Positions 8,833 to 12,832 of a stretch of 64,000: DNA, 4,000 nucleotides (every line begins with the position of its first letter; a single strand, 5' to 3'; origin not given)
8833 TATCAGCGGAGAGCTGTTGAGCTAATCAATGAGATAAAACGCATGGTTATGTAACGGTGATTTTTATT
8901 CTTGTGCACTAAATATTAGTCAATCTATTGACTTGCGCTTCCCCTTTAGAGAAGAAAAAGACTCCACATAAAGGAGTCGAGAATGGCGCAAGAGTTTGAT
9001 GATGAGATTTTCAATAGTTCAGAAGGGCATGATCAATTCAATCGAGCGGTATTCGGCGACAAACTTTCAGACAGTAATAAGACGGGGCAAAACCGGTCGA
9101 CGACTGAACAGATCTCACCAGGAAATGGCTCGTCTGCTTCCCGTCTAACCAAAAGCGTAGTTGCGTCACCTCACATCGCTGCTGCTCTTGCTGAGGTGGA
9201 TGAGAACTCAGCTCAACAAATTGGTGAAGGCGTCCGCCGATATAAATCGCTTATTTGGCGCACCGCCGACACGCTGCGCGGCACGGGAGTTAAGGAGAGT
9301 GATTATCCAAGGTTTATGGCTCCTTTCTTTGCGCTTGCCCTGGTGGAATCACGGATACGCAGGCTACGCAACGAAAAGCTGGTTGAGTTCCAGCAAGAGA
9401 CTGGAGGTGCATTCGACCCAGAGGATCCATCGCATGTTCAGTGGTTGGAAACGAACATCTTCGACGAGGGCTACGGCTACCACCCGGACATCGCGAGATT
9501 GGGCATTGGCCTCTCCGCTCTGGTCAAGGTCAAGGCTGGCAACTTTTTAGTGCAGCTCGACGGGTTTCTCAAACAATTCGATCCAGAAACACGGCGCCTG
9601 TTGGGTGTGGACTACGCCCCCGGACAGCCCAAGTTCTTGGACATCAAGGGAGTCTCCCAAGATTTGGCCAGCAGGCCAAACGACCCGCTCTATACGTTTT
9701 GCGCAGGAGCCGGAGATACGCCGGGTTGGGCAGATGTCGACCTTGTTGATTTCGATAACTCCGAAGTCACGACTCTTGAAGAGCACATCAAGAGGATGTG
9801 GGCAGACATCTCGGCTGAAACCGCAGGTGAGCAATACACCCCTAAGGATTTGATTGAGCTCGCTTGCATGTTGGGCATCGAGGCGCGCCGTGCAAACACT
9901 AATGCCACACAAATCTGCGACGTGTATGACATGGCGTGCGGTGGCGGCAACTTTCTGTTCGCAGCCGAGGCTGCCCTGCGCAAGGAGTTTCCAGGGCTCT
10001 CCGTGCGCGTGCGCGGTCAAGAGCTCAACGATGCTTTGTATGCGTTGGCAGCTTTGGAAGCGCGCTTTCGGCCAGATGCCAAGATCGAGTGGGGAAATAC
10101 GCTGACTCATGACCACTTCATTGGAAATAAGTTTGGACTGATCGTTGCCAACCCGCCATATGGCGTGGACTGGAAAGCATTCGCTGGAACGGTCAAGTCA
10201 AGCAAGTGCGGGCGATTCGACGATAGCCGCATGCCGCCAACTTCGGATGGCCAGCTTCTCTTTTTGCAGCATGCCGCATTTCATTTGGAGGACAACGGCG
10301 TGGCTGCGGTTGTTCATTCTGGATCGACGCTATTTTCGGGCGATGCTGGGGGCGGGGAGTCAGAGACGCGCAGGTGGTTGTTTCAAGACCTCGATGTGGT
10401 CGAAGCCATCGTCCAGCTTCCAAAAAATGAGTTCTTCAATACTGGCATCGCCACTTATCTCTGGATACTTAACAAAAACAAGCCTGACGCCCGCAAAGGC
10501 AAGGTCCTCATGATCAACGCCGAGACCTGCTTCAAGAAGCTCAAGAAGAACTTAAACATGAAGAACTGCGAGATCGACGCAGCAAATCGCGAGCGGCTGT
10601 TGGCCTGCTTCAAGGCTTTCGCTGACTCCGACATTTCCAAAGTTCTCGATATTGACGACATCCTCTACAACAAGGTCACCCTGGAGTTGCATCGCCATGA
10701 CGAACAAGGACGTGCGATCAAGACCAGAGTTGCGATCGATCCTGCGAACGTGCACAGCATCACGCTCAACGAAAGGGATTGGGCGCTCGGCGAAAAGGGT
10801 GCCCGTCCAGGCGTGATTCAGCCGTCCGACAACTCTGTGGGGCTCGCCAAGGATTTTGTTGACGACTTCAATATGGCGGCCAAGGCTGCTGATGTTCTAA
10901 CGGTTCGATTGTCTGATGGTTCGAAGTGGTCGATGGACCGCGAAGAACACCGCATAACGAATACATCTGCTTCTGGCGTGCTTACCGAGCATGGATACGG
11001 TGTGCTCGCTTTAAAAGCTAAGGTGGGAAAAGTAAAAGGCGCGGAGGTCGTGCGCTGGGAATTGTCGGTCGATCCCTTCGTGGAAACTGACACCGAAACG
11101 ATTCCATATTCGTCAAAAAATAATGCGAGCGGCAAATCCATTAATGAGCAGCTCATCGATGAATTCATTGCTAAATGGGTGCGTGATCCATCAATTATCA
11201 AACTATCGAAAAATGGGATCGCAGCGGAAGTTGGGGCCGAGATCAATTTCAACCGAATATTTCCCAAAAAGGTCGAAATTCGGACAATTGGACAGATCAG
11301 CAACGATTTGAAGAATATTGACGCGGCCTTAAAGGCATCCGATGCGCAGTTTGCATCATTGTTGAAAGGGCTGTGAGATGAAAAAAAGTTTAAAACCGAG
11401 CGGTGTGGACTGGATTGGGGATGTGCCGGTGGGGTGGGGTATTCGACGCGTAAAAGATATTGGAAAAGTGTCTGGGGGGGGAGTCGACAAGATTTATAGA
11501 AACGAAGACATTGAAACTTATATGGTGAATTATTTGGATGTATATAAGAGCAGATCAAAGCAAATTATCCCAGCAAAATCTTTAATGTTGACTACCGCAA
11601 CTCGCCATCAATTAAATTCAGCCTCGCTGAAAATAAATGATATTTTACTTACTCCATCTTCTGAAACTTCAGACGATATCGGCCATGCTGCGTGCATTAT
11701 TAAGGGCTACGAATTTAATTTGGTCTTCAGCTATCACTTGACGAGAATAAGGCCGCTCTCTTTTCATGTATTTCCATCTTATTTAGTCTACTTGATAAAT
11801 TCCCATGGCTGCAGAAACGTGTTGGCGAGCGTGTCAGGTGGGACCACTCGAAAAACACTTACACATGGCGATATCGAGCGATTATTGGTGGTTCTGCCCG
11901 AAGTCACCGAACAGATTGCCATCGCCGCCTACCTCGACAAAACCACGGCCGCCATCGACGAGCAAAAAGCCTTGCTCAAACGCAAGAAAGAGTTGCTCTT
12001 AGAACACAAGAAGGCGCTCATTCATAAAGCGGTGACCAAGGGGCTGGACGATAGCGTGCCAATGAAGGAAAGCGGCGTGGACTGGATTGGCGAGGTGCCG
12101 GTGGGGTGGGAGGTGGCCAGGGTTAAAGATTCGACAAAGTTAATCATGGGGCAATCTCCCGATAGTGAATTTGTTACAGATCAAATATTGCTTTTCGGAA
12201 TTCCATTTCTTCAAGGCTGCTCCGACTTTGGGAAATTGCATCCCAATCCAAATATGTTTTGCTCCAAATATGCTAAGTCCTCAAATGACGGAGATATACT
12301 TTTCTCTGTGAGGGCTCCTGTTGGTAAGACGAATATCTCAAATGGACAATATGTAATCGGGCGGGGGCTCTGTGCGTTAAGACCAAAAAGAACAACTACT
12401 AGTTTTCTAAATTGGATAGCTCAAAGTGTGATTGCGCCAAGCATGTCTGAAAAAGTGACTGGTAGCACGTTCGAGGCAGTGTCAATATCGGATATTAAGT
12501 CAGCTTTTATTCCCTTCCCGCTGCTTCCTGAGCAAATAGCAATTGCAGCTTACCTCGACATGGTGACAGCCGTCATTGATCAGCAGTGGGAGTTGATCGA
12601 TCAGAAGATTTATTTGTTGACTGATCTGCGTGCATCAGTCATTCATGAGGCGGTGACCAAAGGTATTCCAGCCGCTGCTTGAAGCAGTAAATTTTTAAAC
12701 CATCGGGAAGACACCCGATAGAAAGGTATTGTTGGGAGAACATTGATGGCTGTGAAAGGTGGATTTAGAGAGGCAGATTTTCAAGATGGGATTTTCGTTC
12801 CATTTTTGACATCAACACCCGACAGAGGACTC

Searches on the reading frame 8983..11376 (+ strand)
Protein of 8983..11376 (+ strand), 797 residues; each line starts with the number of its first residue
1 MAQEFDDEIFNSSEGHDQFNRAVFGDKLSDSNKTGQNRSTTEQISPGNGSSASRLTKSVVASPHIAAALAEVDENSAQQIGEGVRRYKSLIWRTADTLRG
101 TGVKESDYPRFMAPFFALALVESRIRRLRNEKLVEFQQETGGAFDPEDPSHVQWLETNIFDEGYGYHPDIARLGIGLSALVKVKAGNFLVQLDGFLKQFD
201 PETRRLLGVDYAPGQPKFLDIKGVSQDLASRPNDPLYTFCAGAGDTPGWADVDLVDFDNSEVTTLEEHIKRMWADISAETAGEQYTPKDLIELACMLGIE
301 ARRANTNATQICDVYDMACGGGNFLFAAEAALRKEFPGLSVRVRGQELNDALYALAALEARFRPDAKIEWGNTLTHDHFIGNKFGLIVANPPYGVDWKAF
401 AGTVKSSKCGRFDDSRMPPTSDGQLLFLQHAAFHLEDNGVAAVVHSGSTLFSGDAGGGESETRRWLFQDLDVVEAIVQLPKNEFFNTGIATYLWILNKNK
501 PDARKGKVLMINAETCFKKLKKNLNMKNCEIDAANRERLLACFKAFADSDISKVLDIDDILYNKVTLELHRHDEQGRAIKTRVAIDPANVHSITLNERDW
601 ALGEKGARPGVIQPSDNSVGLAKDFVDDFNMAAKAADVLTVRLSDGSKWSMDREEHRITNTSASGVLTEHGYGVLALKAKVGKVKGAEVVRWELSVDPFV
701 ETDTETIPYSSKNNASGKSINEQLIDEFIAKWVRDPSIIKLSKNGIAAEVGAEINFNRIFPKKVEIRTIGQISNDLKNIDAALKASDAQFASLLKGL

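Call 38: search_protein_families(library=pfam, proteins=[window:8983-11376:+], max_evalue=0.001)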
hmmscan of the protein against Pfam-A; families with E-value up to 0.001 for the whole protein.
window:8983-11376:+ (797 aa): 1 family
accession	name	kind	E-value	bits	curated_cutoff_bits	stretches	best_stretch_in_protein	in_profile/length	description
PF02384.22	N6_Mtase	-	2.4e-50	172.1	20.4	1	267-575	11-305/311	N-6 DNA Methylase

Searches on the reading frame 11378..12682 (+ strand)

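Call 38: search_protein_families(library=pfam, proteins=[window:11378-12682:+], max_evalue=0.001)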
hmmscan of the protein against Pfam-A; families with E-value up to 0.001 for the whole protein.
window:11378-12682:+ (434 aa): 1 family
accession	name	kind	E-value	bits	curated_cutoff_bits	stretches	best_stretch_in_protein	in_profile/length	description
PF01420.25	Methylase_S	-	6.8e-23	82.1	22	2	241-400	1-156/168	Type I restriction modification DNA specificity domain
